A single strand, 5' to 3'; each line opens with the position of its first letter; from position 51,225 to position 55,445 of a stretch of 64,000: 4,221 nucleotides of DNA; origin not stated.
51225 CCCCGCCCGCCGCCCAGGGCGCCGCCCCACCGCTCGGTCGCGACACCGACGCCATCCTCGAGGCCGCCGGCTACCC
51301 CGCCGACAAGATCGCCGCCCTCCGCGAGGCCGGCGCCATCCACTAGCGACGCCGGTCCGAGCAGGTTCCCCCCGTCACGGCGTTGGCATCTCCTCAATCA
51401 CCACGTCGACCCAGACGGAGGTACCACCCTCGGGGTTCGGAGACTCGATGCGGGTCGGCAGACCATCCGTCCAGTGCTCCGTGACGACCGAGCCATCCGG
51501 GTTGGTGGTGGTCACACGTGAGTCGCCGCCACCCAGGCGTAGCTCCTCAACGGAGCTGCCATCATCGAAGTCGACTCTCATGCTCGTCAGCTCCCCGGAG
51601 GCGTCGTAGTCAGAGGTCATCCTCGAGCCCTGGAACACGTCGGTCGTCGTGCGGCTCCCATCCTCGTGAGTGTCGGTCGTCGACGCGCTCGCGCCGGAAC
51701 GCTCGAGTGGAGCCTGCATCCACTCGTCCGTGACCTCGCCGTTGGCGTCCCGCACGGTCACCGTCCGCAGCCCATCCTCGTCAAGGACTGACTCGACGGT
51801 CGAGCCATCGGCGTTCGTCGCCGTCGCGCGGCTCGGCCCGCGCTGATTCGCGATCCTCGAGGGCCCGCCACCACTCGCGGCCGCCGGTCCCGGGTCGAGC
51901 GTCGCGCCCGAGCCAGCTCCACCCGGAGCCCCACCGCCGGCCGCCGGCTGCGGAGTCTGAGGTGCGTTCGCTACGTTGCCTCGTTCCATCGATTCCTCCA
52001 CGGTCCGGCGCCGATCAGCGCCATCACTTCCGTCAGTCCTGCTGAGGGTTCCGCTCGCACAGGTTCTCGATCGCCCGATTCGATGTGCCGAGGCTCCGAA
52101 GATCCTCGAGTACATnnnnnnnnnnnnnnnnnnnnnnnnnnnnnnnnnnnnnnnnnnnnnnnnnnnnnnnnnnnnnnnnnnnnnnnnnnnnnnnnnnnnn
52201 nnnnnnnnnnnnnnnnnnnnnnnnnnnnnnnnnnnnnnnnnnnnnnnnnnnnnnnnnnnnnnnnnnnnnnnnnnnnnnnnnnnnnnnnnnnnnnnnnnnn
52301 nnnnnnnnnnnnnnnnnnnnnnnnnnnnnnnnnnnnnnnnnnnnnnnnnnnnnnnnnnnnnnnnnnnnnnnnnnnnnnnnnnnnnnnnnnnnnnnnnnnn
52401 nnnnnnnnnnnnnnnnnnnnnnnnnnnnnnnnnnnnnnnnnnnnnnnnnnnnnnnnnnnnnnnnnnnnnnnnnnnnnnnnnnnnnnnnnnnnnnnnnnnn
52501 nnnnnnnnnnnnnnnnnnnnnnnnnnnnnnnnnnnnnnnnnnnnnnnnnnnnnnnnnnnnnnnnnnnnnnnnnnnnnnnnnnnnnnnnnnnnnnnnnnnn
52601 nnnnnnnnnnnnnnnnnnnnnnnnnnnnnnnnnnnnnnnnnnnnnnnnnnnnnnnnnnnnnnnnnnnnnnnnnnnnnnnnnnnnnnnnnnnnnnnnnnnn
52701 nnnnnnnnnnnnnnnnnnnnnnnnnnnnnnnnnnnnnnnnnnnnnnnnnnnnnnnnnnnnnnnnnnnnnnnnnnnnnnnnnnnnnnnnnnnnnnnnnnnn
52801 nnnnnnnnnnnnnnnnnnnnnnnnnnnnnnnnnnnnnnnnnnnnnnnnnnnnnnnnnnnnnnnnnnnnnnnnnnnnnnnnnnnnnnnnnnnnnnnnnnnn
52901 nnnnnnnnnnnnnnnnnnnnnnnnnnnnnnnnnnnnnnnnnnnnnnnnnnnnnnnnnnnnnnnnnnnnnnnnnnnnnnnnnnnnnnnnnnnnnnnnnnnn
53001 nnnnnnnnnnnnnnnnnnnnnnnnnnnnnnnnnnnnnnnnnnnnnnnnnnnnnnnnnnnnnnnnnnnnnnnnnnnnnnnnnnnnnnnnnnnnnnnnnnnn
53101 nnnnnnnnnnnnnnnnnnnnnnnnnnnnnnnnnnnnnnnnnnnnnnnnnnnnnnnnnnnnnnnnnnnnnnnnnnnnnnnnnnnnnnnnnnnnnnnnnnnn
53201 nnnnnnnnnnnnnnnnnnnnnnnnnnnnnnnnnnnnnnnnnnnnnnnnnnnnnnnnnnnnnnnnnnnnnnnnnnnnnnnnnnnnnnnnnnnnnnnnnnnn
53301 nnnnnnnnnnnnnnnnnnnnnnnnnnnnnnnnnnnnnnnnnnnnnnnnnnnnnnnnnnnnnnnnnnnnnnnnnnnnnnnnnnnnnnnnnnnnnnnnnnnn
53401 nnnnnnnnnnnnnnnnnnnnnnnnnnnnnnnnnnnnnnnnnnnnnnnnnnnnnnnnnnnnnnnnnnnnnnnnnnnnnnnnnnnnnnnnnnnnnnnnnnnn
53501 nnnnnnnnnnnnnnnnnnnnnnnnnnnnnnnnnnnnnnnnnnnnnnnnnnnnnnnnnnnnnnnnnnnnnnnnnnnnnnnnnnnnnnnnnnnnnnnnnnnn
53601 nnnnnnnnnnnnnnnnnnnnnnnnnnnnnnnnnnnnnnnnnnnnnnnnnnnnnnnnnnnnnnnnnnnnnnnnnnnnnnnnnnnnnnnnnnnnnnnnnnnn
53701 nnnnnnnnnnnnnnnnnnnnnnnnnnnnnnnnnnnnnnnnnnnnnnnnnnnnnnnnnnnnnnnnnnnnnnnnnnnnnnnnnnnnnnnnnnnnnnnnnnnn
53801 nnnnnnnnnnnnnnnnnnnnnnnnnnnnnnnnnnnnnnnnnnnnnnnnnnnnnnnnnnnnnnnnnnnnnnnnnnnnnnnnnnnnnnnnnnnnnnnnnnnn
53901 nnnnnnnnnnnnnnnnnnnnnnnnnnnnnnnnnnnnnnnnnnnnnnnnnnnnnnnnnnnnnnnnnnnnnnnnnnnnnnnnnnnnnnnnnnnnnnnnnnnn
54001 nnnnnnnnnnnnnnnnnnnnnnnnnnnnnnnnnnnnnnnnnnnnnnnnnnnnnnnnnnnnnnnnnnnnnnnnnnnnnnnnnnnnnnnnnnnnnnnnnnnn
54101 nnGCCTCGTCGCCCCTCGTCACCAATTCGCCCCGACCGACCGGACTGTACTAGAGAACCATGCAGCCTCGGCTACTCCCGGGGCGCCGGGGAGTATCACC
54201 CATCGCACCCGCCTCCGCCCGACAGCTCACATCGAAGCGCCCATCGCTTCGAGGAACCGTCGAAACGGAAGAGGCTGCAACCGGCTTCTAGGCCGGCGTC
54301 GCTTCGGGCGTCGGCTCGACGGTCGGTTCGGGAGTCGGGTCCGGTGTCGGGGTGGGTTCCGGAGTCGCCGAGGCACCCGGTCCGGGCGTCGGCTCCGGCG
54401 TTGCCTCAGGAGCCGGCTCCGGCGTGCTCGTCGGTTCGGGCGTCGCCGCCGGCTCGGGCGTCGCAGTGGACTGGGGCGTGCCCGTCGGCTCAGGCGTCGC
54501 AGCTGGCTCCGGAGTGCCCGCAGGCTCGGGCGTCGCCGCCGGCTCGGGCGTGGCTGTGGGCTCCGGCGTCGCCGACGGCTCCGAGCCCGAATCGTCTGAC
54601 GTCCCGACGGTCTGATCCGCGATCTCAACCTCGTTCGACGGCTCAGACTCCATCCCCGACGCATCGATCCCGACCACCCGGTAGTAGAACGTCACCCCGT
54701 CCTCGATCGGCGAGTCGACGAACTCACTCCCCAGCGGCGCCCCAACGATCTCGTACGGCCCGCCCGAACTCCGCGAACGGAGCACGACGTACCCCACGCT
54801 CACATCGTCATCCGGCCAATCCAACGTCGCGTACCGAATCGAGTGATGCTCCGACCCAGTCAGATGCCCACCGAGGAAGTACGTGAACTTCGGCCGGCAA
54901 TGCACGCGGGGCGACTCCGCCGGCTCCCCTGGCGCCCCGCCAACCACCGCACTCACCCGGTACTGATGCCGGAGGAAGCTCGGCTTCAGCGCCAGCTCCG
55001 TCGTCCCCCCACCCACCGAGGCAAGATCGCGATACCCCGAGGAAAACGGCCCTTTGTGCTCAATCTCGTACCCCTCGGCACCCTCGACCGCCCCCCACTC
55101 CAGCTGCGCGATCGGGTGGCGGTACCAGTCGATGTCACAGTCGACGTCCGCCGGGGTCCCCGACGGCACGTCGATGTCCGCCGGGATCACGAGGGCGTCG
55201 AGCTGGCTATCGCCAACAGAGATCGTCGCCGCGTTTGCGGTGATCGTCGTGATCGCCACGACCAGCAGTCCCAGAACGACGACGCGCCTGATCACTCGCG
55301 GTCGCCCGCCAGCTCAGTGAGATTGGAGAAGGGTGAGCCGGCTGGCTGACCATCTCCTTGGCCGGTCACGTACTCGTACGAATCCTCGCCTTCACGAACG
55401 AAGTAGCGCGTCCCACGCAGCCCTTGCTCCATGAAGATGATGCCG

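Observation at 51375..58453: SipW-type signal peptidase / TasA-like (SipW-cognate signal peptide) gene cluster with unusual companions; candidate novel surface-fibre or matrix system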

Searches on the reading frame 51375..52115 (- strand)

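Call 3: search_protein_families(library=pfam, proteins=[window:51375-52115:-], max_evalue=1)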
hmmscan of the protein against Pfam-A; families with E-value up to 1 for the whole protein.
window:51375-52115:- (246 aa): 1 family
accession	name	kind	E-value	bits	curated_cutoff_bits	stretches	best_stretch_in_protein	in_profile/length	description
PF05593.20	RHS_repeat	-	0.63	11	22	0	99-127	10-37/38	RHS Repeat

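Call 4: search_protein_families(library=ncbifam, proteins=[window:51375-52115:-], max_evalue=1)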
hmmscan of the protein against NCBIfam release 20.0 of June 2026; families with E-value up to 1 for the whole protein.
window:51375-52115:- (246 aa): 0 families

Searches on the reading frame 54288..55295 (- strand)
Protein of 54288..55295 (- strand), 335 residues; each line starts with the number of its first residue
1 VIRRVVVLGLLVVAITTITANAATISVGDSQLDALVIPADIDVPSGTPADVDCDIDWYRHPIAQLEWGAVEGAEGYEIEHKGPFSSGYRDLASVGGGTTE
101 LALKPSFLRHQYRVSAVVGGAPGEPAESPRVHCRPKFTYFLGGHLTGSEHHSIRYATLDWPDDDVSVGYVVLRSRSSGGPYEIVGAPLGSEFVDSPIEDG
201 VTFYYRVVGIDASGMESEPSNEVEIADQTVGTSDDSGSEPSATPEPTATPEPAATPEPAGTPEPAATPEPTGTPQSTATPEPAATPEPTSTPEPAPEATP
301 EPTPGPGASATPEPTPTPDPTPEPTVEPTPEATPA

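Call 3: search_protein_families(library=pfam, proteins=[window:54288-55295:-], max_evalue=1)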
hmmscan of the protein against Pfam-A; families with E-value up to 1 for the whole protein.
window:54288-55295:- (335 aa): 1 family
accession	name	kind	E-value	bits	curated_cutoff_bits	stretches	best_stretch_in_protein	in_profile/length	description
PF05887.16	Trypan_PARP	-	0.046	14.2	100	0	232-294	51-109/134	Procyclic acidic repetitive protein (PARP)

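Call 4: search_protein_families(library=ncbifam, proteins=[window:54288-55295:-], max_evalue=1)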
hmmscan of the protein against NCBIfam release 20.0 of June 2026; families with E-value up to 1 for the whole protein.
window:54288-55295:- (335 aa): 0 families

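Call 59: list_cluster_members(proteins=[P0001, P0152, window:57458-57835:-, window:54291-55295:-, window:56965-57402:-])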
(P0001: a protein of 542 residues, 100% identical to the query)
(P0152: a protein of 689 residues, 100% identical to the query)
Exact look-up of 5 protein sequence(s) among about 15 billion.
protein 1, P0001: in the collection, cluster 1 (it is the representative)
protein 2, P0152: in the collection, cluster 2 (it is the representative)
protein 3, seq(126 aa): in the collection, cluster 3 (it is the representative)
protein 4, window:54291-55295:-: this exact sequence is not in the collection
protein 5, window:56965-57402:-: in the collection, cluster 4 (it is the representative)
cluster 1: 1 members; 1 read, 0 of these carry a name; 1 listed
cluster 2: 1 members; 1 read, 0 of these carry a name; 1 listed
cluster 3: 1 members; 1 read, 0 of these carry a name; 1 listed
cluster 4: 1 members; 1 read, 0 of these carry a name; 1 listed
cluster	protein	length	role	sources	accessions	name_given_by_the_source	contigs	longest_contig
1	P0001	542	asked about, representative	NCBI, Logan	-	-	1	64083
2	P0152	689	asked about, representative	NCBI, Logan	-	-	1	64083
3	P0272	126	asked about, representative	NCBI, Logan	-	-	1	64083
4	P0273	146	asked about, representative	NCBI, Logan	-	-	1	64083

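Call 87: search_solved_structures(query=window:54291-55295:-, max_evalue=10)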
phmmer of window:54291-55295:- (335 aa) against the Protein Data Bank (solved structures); distinct sequences matched with E-value up to 10: 18.
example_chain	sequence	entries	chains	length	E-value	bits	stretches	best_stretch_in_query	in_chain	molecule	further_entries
6ncl_a0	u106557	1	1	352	7.8e-05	25.2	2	224-321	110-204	P14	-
3mpc_A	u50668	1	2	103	0.0014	21.1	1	154-222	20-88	Fn3-like protein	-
5g56_A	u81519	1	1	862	0.017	17.6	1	115-222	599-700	CARBOHYDRATE BINDING FAMILY 6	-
8zvk_A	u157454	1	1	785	0.037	16.4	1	252-330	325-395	AaBgIC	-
7v05_X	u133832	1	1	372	0.26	13.6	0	241-329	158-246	Circumsporozoite protein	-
2f1k_A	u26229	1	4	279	0.27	13.6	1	34-103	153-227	prephenate dehydrogenase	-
9ygf_G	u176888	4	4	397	0.32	13.3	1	228-329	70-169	Circumsporozoite protein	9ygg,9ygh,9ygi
8ek1_P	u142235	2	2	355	0.5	12.7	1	229-329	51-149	Circumsporozoite protein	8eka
9dzz_B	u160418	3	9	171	0.89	11.9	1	280-321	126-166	Sec-independent protein translocase protein TatB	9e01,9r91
9wg7_12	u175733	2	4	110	0.95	11.8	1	248-328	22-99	ApcG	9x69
9ipu_I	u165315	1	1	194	1.6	11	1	247-301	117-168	Histone H1.0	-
8tb9_A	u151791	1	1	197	2.3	10.6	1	247-301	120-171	Histone H1.0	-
6la2_S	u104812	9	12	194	2.3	10.6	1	247-301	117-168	Histone H1.0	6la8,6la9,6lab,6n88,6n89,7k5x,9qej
9ep5_A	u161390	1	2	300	3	10.1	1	259-289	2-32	Glycoside-hydrolase family GH114 TIM-barrel domain-containing protein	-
8eh5_G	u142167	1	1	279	3.4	10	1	242-313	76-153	Circumsporozoite protein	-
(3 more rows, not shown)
